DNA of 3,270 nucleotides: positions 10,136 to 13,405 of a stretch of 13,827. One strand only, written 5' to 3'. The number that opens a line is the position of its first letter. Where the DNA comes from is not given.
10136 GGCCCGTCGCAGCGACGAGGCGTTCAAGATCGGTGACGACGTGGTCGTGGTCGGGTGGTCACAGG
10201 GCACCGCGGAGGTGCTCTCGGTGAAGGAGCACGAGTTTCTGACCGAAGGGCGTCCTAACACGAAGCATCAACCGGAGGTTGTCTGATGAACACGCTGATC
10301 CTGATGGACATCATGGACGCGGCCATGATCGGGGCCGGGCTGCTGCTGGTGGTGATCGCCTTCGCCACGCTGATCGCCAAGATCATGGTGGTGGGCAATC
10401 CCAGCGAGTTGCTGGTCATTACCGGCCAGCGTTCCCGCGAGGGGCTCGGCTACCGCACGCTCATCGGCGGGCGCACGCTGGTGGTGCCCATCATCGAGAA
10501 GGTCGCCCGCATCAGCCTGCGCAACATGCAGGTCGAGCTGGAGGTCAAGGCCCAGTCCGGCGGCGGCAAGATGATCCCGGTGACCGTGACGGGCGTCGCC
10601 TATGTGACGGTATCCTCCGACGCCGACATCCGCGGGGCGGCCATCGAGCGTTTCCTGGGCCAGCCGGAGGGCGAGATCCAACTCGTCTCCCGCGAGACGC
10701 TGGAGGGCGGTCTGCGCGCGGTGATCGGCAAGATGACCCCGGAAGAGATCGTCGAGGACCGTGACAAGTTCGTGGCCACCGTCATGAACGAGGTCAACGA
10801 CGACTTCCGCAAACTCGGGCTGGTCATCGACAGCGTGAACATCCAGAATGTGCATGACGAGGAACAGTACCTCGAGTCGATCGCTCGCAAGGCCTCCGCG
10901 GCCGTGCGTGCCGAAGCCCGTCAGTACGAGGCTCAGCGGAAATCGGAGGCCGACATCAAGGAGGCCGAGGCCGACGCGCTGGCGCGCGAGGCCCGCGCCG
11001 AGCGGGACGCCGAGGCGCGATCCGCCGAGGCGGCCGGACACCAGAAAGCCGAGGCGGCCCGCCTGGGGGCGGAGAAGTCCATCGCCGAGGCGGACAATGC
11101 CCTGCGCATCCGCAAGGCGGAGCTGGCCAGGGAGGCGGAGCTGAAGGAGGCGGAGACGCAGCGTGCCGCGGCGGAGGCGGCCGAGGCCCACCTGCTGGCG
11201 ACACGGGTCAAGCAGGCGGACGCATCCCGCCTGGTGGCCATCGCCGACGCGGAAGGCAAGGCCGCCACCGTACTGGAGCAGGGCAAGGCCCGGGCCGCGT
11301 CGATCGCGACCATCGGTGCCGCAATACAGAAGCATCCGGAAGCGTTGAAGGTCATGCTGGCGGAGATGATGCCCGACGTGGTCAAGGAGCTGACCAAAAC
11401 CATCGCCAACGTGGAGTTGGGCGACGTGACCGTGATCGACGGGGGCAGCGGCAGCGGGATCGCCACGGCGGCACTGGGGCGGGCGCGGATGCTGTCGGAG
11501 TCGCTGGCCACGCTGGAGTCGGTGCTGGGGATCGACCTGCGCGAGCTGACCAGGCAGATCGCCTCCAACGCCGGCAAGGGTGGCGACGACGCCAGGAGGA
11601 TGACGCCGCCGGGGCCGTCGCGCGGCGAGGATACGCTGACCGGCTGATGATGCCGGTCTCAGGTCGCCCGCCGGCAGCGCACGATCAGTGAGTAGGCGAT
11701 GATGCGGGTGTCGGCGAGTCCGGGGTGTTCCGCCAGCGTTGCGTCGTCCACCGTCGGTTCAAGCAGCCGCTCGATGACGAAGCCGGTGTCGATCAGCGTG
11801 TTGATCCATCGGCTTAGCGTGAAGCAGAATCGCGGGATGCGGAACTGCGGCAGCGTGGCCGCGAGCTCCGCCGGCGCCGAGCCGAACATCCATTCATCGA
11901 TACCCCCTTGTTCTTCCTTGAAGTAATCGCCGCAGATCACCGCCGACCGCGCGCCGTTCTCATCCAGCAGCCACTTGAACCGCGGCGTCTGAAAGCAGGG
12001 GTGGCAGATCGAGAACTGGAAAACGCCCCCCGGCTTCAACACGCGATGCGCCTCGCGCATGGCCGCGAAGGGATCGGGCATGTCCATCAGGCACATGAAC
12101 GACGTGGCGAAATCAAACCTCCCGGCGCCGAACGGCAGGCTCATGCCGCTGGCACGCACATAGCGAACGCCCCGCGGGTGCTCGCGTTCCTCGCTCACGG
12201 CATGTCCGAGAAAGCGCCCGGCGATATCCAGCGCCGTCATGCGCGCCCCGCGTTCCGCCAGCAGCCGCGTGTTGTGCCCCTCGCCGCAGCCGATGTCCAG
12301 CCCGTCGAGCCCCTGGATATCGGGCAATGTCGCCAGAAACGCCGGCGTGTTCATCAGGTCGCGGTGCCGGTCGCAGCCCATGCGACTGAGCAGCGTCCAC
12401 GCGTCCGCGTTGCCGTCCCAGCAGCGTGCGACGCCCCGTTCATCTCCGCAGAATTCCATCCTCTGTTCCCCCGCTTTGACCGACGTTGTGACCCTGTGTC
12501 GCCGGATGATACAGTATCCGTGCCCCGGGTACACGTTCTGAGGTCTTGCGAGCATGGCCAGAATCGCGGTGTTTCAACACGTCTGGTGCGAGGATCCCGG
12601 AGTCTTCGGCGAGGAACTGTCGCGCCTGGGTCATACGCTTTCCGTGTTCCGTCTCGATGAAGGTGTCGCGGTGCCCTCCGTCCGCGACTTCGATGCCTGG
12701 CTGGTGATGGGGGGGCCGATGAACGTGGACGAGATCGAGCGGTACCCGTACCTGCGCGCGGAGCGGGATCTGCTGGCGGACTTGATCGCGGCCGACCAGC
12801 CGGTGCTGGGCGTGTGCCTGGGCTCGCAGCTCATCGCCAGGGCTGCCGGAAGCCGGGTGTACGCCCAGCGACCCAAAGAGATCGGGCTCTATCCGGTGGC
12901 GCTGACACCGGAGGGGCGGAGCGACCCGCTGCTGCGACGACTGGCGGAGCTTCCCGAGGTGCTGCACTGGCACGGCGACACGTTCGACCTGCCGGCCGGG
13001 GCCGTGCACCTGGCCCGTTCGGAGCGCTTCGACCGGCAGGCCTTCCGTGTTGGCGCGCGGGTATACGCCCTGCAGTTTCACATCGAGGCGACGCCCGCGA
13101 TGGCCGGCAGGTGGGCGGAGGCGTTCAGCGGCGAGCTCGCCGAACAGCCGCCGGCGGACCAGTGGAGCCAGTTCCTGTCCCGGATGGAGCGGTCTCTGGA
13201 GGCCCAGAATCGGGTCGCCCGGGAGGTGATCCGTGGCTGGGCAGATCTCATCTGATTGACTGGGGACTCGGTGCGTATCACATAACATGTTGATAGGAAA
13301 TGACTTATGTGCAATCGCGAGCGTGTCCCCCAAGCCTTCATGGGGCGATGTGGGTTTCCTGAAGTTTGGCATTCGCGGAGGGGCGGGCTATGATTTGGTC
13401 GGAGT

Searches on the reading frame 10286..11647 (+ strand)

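Call 12: search_protein_families(library=pfam, proteins=[window:10286-11647:+], max_evalue=0.01)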
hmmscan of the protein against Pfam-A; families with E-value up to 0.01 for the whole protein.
window:10286-11647:+ (453 aa): 1 family
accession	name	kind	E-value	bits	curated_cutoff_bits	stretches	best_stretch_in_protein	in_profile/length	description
PF01145.31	Band_7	-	1.6e-23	84.1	23.6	1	38-218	4-174/176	SPFH domain / Band 7 family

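Call 13: search_protein_families(library=ncbifam, proteins=[window:10286-11647:+])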
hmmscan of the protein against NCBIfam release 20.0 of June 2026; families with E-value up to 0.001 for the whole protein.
window:10286-11647:+ (453 aa): 1 family
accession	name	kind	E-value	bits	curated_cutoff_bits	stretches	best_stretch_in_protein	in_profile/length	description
NF058507.1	FlotScfldFlot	equivalog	3.1e-44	151.8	700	2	20-280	11-274/477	flotillin lipid rafts scaffold protein FloT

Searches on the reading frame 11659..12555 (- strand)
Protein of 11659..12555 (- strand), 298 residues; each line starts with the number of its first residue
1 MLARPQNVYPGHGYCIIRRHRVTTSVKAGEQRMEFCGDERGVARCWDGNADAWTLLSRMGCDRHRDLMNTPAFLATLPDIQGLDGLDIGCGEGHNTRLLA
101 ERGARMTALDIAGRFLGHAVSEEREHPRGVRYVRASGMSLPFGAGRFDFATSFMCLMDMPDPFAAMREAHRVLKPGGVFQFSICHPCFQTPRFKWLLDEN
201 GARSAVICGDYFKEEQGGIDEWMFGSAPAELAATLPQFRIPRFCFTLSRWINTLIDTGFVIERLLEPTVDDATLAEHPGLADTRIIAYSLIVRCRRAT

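Call 12: search_protein_families(library=pfam, proteins=[window:11659-12555:-], max_evalue=0.01)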
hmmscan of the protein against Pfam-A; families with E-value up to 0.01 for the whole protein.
window:11659-12555:- (298 aa): 6 families
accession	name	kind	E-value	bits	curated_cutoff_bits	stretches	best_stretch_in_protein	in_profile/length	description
PF08241.18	Methyltransf_11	-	8e-23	81.3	21.2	1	86-179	1-93/95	Methyltransferase domain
PF13649.12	Methyltransf_25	-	2.3e-19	70.3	27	1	86-177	2-97/97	Methyltransferase domain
PF13489.12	Methyltransf_23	-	1.9e-16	60.7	27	1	65-183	7-118/164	Methyltransferase domain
PF08242.18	Methyltransf_12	-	2.3e-13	51.1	30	1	86-179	1-98/98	Methyltransferase domain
PF13847.12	Methyltransf_31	-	4.4e-11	43.1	27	1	86-185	8-113/145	Methyltransferase domain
PF01209.24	Ubie_methyltran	-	6.1e-11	42.6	20.1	1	80-180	46-150/233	ubiE/COQ5 methyltransferase family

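Call 13: search_protein_families(library=ncbifam, proteins=[window:11659-12555:-])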
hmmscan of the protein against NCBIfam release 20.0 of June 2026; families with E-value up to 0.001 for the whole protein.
window:11659-12555:- (298 aa): 26 families (the best 25 are shown)
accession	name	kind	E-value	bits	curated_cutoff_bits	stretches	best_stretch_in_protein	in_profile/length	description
NF045667.1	MTase_DVU1556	equivalog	4.3e-16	59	155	1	86-182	27-120/213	DVU_1556 family methyltransferase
NF007610.0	PRK10258.1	equivalog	3.2e-13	49.6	342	1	72-182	33-139/251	malonyl-ACP O-methyltransferase BioC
NF043040.1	corrin_prot_MT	hypoth_equivalog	2.4e-12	46.8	180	1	85-179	45-145/216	corrinoid protein-associated methyltransferase CpaM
TIGR02072.1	BioC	equivalog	5.9e-12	45.9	184.95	1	84-184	37-135/244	malonyl-ACP O-methyltransferase BioC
NF001241.0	PRK00216.1-2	equivalog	5.4e-11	42.6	327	1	41-180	12-146/231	demethylmenaquinone methyltransferase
TIGR01934.1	MenG_MenH_UbiE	subfamily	5.9e-10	38.8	158.35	1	82-179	40-139/223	ubiquinone/menaquinone biosynthesis methyltransferase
NF001243.0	PRK00216.1-4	equivalog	3.4e-09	36.4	235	1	81-179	47-149/237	demethylmenaquinone methyltransferase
NF001244.0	PRK00216.1-5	equivalog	6.3e-09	35.5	216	1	81-179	48-151/236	bifunctional demethylmenaquinone methyltransferase/2-methoxy-6-polyprenyl-1,4-benzoquinol methylase UbiE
NF001242.0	PRK00216.1-3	equivalog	3e-08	33.4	351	1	82-179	71-173/258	bifunctional demethylmenaquinone methyltransferase/2-methoxy-6-polyprenyl-1,4-benzoquinol methylase UbiE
TIGR02752.1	MenG_heptapren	equivalog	3.1e-08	33.4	419.85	1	81-178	45-146/231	demethylmenaquinone methyltransferase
NF041537.1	ArsM_AhpD_UU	exception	5.3e-08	32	510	1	81-179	76-178/345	arsenite methyltransferase/AhpD domain selenoprotein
NF045649.1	2X_seleno_MduS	exception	9.2e-08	31.4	380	1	86-183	46-149/338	methyltransferase domain-containing selenoprotein MduS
NF041536.1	ArsM_DUF2284_UU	exception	1.7e-07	30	575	1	82-179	77-178/459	arsenite methyltransferase/DUF2284 domain selenoprotein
NF045823.1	PthPhpthDimycoMt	equivalog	2.2e-07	30.3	300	1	74-198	59-183/256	phthiotriol/phenolphthiotriol dimycocerosates methyltransferase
NF047649.1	MTase_UXPK_star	exception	2.3e-07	30.1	460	1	86-179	82-179/283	methyltransferase/UXPK-star double selenoprotein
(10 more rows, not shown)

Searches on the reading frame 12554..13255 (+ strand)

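Call 12: search_protein_families(library=pfam, proteins=[window:12554-13255:+], max_evalue=0.01)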
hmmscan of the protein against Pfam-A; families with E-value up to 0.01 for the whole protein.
window:12554-13255:+ (233 aa): 2 families
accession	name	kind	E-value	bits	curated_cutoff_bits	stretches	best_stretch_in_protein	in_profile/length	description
PF00117.34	GATase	-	2.3e-17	63.7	22.8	1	21-183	16-177/190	Glutamine amidotransferase class-I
PF07722.19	Peptidase_C26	-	0.00065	20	20.5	1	70-104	94-128/219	Peptidase C26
